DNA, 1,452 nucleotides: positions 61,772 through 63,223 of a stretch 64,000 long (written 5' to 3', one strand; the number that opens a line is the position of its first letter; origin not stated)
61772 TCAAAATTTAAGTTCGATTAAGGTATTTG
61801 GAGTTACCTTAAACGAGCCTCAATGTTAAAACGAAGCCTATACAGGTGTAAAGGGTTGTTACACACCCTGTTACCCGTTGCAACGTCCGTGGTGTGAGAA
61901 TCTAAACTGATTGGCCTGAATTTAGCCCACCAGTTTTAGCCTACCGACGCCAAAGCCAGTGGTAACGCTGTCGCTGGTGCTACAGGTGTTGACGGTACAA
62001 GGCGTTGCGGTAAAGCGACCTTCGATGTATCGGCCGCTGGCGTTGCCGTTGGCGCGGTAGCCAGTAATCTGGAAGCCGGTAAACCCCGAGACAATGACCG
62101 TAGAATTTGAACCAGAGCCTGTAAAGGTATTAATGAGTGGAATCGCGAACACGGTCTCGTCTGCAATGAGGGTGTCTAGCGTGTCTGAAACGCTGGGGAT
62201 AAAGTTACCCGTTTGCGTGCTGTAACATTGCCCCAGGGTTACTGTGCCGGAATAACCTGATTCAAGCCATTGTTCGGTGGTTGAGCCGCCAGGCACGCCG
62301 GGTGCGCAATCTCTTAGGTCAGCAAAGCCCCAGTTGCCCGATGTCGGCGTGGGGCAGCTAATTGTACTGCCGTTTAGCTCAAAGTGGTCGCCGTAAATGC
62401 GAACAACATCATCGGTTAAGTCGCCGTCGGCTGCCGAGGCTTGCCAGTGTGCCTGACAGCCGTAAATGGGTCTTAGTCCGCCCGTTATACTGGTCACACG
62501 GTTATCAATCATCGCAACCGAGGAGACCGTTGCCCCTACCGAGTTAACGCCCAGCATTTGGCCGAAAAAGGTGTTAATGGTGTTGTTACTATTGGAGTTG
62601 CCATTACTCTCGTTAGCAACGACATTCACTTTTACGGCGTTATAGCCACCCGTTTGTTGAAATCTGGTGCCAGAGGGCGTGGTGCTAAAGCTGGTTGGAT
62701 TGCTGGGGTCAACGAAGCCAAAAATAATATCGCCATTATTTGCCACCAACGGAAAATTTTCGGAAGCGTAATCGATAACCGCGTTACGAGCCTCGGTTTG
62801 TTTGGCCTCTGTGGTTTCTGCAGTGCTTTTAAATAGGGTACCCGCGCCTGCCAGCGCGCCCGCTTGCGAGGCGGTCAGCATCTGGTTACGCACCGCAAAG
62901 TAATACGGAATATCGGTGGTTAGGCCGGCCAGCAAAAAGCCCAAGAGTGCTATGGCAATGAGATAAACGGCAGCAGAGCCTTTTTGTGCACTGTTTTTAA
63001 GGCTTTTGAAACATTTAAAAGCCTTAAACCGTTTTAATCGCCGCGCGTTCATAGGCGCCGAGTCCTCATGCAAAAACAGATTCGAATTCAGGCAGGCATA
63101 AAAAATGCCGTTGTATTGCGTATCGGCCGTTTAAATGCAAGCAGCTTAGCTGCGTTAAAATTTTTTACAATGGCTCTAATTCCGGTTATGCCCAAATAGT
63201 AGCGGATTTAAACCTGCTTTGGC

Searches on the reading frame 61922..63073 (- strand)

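Call 59: search_protein_families(library=pfam, proteins=[window:61922-63073:-], max_evalue=0.001)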
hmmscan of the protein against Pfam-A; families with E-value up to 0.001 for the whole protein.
window:61922-63073:- (383 aa): 1 family
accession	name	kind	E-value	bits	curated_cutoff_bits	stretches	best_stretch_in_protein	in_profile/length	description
PF09977.15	Tad_C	-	0.00025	22.4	22.1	1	75-187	1-93/93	Putative Tad-like Flp pilus-assembly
